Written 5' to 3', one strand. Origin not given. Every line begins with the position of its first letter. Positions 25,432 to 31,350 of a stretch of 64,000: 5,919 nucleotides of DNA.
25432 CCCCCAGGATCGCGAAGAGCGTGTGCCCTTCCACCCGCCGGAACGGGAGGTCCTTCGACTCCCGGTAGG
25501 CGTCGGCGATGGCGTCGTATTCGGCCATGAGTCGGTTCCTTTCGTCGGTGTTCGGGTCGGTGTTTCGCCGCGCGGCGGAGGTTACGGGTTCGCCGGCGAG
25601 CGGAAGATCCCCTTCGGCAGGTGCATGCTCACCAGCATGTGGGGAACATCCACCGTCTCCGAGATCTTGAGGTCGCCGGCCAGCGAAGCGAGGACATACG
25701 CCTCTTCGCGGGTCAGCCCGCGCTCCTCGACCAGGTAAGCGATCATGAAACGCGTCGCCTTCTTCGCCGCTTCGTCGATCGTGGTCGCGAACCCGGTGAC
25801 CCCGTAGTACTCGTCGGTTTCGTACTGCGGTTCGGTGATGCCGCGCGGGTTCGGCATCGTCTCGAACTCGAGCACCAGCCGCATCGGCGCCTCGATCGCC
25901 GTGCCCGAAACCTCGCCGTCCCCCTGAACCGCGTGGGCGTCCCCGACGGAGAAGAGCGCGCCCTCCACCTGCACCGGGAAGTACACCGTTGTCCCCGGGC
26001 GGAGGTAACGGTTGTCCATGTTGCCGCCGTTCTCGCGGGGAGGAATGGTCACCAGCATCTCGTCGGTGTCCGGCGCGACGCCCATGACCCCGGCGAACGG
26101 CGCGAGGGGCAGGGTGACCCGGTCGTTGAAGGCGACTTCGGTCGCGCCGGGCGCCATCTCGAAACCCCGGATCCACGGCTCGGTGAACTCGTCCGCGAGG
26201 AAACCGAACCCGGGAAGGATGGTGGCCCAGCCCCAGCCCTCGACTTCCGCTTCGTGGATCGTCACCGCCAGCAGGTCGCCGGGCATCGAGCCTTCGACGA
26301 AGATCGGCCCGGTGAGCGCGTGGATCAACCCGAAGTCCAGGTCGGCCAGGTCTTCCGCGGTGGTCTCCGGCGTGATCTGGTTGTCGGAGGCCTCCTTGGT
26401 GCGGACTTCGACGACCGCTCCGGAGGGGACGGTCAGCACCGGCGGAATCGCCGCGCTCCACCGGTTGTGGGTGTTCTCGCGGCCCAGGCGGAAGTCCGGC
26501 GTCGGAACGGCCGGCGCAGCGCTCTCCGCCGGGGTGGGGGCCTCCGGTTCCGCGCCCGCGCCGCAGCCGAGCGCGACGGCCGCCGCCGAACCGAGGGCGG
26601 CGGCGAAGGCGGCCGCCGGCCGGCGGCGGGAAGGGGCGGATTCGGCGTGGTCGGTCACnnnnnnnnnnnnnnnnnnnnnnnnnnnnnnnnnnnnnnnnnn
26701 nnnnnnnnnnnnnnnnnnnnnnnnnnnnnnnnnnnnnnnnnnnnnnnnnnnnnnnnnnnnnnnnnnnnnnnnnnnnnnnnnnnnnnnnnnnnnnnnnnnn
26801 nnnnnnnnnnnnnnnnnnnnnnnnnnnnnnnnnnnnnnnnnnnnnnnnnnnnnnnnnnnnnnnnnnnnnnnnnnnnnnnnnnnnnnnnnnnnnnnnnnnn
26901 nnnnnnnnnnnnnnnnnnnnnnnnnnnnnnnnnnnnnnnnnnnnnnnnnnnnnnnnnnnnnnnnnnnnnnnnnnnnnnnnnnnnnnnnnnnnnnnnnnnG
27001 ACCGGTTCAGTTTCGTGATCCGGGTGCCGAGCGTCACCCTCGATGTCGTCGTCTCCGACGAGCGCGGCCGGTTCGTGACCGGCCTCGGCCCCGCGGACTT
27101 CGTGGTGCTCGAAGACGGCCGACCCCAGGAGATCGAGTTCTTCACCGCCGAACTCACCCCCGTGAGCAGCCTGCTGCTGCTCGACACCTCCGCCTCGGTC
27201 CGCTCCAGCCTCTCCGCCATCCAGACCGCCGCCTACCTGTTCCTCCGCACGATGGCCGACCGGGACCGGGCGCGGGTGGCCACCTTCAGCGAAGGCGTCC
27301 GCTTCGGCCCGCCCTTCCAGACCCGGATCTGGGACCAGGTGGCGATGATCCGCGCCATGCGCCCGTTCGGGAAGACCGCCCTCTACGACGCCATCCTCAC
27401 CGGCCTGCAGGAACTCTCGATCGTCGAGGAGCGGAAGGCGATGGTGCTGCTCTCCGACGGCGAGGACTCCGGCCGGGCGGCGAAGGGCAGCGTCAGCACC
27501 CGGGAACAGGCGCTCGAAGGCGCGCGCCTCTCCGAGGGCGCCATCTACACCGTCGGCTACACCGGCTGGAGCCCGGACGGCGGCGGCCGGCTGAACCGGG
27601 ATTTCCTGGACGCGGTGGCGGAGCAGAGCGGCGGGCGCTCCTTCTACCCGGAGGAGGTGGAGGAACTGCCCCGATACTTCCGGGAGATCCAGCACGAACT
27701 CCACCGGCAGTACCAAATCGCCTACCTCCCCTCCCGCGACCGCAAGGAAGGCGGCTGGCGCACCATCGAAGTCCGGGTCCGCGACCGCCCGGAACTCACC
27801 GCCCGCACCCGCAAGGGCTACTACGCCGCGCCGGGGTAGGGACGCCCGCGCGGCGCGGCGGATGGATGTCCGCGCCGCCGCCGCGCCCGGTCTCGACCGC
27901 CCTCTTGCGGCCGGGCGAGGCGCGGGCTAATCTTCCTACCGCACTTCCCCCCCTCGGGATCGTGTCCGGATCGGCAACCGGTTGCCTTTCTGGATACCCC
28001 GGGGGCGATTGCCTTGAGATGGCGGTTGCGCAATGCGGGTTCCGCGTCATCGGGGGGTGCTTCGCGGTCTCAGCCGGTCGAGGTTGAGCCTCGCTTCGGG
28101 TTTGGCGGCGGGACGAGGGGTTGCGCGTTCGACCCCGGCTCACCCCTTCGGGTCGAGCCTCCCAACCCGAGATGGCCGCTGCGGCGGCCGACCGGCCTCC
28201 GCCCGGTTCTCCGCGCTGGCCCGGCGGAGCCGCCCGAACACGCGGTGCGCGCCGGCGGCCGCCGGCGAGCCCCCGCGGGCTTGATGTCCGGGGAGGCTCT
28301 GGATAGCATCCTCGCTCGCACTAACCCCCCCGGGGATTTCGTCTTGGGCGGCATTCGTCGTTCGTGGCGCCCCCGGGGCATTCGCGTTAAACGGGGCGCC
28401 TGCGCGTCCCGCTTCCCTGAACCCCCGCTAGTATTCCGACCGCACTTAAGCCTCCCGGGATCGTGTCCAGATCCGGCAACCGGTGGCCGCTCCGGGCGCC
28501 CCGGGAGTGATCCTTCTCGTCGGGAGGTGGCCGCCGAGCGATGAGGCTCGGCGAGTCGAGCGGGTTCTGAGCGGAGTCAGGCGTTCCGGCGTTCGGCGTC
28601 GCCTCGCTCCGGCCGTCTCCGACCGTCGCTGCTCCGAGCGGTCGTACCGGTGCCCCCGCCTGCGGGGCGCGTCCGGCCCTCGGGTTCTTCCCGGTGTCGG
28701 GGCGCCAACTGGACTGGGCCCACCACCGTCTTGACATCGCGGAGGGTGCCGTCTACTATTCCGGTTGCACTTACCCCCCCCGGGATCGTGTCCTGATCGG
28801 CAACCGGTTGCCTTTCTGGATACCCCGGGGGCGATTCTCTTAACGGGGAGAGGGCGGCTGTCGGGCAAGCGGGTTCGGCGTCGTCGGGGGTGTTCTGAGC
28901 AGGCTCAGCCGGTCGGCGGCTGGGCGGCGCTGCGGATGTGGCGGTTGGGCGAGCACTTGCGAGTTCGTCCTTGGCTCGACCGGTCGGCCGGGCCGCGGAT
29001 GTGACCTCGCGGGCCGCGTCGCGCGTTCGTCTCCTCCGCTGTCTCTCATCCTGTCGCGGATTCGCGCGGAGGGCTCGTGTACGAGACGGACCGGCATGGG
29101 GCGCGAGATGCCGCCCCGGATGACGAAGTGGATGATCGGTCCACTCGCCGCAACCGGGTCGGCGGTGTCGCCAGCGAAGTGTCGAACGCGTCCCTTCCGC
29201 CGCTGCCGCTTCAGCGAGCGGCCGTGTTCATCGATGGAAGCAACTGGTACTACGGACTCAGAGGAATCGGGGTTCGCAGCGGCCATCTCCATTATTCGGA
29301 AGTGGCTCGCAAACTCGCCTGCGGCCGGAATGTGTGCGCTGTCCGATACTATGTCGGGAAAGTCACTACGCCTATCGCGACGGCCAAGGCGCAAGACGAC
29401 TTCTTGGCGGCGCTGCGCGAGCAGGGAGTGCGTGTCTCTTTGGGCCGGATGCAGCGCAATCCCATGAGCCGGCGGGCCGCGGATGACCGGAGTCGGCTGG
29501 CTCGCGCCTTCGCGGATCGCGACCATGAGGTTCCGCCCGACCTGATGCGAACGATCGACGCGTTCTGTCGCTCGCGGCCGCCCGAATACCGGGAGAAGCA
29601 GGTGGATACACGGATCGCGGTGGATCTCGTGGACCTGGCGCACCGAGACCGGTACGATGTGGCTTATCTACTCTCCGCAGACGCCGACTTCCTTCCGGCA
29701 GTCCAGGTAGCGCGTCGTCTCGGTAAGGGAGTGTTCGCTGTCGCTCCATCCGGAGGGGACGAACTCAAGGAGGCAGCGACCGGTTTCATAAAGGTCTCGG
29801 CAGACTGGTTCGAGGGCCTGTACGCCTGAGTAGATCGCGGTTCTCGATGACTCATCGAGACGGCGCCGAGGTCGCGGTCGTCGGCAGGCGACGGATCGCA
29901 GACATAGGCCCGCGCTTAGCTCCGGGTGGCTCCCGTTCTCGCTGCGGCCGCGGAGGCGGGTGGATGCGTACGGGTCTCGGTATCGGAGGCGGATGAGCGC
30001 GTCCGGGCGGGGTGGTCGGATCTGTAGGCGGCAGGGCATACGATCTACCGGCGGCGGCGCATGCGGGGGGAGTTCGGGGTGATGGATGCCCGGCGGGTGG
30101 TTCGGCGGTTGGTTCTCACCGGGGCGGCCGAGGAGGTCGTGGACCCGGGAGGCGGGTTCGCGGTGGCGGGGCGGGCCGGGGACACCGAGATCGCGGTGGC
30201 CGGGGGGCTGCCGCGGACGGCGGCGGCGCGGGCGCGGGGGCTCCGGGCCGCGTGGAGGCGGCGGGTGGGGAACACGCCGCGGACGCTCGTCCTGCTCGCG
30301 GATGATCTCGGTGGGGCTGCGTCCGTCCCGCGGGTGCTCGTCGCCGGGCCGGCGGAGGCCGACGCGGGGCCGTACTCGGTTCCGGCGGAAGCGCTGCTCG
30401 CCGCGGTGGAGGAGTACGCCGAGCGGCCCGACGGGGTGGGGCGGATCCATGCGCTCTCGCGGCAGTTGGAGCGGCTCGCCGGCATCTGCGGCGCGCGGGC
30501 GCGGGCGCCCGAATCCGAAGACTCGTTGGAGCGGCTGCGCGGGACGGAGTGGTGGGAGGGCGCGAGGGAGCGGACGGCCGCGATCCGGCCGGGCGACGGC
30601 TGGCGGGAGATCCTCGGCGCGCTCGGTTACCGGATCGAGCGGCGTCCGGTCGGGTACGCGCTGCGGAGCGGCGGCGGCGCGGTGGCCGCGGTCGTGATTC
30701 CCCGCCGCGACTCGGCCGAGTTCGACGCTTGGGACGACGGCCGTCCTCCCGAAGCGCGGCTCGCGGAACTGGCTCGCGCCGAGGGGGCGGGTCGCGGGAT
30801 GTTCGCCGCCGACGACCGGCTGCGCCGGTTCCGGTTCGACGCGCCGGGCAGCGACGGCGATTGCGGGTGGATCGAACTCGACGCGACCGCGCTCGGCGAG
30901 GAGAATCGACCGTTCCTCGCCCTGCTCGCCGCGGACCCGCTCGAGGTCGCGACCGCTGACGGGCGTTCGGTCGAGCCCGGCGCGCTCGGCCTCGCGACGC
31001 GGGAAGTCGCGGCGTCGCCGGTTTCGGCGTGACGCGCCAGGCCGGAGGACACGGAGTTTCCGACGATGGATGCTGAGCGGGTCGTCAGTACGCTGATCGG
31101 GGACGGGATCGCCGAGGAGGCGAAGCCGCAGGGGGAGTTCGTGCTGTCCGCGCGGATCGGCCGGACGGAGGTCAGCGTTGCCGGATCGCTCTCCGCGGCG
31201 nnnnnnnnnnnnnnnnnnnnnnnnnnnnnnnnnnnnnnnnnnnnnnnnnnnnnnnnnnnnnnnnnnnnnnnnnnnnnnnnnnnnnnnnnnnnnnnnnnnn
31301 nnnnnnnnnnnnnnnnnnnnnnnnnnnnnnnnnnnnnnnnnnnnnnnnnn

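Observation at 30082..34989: N-terminal domain of the large methyltransferase also encoded as a free-standing paralog immediately upstream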

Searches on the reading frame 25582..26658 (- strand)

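Call 9: search_protein_families(library=pfam, proteins=[window:25582-26658:-], max_evalue=0.01)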
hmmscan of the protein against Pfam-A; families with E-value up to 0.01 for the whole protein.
window:25582-26658:- (358 aa): 1 family
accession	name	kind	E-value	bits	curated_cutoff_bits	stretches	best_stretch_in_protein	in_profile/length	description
PF03069.20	FmdA_AmdA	-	5e-59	200.6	27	2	202-353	201-372/373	Acetamidase/Formamidase family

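Call 10: search_protein_families(library=padloc, proteins=[window:25582-26658:-], max_evalue=0.01)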
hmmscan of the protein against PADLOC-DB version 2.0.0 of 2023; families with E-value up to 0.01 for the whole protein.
window:25582-26658:- (358 aa): 0 families

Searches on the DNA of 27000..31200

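Call 21: search_rna_families(source=window, start=27000, end=31200, threshold=evalue, max_evalue=0.1)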
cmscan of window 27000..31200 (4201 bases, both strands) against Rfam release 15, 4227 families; matches with E-value up to 0.1: 0.
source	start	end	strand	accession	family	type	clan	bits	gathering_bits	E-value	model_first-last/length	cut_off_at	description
